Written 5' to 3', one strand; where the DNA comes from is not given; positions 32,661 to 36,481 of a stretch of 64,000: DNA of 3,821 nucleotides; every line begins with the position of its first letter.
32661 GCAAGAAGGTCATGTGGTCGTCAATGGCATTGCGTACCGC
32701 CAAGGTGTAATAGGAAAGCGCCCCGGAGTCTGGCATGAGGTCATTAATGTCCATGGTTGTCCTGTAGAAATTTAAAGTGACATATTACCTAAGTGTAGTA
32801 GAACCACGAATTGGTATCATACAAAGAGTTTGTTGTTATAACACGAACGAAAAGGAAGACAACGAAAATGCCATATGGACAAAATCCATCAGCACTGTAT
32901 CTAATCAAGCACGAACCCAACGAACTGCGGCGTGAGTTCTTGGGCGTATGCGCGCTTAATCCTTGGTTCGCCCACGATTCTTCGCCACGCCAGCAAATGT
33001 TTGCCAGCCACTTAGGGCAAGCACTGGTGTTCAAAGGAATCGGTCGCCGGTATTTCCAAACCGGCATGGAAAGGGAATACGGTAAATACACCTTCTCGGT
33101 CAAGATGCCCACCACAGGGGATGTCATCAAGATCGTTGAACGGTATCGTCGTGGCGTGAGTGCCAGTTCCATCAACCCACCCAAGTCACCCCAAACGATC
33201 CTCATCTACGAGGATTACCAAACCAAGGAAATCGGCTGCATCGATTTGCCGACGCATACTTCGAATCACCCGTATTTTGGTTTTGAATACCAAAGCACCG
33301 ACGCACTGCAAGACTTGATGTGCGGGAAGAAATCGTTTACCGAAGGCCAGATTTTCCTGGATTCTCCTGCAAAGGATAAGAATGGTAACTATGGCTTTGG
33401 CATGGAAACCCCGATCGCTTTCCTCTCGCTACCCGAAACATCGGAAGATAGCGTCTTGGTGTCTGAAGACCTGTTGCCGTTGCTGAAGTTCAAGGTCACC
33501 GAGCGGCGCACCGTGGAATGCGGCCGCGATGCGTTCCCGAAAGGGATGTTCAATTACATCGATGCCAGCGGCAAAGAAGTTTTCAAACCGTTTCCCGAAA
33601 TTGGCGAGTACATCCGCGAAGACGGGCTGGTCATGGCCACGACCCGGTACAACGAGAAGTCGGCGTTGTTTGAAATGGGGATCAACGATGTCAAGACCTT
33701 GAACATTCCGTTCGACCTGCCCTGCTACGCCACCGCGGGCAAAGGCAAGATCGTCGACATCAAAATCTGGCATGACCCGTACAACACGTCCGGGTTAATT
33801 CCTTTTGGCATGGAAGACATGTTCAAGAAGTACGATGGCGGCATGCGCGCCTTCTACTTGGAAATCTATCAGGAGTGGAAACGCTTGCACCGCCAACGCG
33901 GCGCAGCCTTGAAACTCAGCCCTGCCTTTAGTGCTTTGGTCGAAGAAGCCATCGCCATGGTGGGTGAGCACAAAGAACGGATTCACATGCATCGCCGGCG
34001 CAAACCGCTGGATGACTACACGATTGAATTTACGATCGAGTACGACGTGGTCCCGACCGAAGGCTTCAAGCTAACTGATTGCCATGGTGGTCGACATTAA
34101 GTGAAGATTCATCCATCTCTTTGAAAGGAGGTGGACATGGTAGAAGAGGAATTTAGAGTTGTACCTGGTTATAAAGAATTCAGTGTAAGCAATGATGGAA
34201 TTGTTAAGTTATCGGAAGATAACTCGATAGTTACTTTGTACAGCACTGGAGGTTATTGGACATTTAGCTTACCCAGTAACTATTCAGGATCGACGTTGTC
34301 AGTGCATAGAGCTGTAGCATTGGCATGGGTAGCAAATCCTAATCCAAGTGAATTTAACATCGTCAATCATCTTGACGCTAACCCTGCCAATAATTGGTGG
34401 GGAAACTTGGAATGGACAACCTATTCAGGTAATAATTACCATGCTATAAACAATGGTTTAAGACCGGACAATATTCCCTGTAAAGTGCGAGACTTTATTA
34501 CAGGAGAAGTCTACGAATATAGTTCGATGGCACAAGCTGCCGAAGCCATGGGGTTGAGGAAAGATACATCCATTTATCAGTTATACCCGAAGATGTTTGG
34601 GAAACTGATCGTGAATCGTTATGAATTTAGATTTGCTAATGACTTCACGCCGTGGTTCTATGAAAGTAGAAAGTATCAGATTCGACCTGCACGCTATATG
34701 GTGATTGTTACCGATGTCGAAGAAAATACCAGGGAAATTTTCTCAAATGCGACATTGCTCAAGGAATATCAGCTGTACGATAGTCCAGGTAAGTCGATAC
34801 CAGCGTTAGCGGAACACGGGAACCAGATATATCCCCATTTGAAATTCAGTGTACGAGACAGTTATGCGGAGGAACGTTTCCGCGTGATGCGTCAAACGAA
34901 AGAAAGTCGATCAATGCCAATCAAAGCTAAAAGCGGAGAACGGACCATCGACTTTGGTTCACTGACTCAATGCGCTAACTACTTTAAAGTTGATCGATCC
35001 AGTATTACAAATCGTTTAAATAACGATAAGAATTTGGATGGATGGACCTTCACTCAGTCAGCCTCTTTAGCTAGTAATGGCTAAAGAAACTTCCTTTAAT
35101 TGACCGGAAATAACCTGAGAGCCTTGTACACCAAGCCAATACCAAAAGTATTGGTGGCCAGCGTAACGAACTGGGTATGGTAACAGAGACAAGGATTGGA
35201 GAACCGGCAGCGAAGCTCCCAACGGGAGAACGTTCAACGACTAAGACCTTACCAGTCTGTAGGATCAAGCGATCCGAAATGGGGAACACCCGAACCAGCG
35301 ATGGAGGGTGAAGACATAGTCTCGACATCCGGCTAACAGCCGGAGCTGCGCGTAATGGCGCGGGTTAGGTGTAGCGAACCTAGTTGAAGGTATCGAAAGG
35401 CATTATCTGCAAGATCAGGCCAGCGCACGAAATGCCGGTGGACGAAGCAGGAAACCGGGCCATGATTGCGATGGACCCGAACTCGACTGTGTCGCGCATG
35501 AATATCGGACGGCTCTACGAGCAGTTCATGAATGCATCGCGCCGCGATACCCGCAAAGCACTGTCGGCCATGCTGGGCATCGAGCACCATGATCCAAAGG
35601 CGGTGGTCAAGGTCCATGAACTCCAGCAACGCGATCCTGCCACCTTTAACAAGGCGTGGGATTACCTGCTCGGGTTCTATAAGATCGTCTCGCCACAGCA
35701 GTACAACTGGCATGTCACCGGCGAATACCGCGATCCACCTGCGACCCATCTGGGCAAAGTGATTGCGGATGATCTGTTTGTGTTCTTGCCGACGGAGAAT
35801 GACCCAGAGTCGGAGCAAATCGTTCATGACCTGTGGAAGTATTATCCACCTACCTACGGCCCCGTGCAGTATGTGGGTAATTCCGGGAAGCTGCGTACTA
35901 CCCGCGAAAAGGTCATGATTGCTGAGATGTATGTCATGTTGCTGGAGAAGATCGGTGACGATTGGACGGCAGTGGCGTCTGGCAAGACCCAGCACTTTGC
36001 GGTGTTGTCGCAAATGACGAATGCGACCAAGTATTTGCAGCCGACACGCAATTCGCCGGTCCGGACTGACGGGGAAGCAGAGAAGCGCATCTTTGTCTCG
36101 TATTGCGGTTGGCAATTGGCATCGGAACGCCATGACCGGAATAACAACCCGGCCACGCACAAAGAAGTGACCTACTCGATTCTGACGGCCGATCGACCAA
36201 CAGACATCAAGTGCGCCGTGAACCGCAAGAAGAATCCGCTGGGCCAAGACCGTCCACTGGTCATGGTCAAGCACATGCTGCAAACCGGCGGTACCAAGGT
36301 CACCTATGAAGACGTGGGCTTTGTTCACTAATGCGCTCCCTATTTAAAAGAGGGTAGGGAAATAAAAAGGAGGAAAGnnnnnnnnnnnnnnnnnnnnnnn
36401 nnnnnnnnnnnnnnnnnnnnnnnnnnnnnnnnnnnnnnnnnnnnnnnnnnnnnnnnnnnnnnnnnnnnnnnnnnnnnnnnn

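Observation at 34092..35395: Second group I intron with HNH endonuclease splits the RNAP beta subunit inside HGxKG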

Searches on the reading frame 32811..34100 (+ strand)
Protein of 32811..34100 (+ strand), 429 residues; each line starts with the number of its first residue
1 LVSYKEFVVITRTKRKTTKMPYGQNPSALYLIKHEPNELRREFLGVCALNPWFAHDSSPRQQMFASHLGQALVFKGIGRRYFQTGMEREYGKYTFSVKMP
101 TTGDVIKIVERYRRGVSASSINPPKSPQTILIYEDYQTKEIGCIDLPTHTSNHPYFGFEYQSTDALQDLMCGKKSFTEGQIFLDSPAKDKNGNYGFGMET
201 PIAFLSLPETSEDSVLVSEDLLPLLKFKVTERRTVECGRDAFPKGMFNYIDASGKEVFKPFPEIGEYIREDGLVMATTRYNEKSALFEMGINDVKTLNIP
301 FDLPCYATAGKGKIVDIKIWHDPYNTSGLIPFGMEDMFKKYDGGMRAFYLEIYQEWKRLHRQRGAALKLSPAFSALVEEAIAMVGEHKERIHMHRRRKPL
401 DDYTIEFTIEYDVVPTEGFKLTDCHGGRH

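Call 5: search_protein_families(library=pfam, proteins=[window:32811-34100:+], max_evalue=0.1)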
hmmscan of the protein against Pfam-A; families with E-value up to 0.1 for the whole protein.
window:32811-34100:+ (429 aa): 0 families

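Call 7: search_protein_families(library=phrogs, proteins=[window:32811-34100:+], max_evalue=0.001)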
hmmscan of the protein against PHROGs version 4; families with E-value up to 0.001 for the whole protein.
window:32811-34100:+ (429 aa): 2 families
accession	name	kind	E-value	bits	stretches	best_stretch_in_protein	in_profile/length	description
phrog_3295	-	DNA, RNA and nucleotide metabolism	1.2e-103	348.8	1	33-427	4-403/698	RNA polymerase beta subunit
phrog_18919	-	DNA, RNA and nucleotide metabolism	4.4e-59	201.6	1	32-427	2-393/394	RNA polymerase beta subunit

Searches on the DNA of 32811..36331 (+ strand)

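Call 6: search_dna_similar(query=window:32811-36331:+, collection=phages, mode=near, max_rows=30)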
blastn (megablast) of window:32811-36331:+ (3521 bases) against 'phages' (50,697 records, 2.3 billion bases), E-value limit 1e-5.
No match.
